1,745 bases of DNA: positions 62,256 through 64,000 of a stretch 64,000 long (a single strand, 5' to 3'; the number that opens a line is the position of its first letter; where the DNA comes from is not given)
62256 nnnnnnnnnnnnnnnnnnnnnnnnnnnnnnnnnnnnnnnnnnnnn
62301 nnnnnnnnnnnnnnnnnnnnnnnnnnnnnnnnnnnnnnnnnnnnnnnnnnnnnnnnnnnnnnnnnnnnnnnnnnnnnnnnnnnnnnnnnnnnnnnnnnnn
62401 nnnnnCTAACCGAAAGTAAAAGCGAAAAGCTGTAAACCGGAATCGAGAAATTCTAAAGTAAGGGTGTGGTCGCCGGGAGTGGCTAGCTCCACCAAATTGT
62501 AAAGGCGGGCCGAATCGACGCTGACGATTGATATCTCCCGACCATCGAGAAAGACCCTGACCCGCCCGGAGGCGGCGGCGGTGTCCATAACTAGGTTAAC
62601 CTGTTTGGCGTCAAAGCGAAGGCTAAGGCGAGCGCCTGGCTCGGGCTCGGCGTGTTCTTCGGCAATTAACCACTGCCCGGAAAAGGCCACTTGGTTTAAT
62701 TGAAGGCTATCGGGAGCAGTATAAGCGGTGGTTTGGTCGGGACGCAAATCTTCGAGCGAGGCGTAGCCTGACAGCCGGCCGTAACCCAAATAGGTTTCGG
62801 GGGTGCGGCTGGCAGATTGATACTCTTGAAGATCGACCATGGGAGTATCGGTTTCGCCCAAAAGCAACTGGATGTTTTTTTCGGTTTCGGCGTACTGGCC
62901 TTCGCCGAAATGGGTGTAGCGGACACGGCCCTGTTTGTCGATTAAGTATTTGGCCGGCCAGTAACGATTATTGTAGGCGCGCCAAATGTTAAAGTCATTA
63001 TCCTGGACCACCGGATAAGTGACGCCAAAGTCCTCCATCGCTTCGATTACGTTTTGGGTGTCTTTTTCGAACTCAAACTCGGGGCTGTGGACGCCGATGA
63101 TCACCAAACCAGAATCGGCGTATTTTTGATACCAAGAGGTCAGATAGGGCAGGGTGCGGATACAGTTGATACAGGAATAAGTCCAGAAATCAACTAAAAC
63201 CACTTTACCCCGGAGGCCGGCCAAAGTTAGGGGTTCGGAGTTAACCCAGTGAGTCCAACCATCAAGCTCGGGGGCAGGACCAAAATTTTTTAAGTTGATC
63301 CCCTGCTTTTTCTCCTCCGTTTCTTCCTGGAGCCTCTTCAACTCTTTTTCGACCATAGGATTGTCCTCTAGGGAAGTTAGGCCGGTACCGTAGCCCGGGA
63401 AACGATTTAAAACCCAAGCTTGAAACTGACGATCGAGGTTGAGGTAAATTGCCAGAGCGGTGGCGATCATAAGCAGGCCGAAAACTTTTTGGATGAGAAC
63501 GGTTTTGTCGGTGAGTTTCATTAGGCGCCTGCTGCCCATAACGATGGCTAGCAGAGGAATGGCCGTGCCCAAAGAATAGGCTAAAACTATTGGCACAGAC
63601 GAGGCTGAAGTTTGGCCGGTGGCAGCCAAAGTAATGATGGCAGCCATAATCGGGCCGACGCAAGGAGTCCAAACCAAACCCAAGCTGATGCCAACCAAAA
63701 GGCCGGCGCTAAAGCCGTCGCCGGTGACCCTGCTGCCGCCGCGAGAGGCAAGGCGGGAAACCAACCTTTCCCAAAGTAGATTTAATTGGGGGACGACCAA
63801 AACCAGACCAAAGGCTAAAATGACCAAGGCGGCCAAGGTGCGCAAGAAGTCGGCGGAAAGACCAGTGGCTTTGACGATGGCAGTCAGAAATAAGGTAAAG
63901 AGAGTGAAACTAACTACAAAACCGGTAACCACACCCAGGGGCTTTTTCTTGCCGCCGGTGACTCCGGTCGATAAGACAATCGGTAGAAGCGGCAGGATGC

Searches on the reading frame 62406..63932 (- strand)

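Call 69: search_protein_families(library=pfam, proteins=[window:62406-63932:-], max_evalue=0.001)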
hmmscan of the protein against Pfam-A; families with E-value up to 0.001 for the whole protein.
window:62406-63932:- (508 aa): 7 families
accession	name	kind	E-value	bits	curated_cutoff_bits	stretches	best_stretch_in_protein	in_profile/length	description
PF17991.7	Thioredoxin_10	-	1.4e-35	123.4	27.1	1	377-508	1-142/142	Thioredoxin like C-terminal domain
PF00578.27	AhpC-TSA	-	6.2e-14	52.4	26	1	232-339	15-123/124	AhpC/TSA family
PF08534.16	Redoxin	-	4.1e-12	46.6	26.6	1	232-346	18-137/148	Redoxin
PF13905.12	Thioredoxin_8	-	7.4e-12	45.9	27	1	242-337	1-94/94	Thioredoxin-like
PF02683.22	DsbD_TM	-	7.7e-08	32.3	27.1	1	29-162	86-214/219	Cytochrome C biogenesis protein transmembrane domain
PF17996.7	CE2_N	-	1.4e-05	25.6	27.9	1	432-493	18-80/108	Carbohydrate esterase 2 N-terminal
PF13386.12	DsbD_2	-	1.5e-05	25.4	24.9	1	4-159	41-197/199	Cytochrome C biogenesis protein transmembrane region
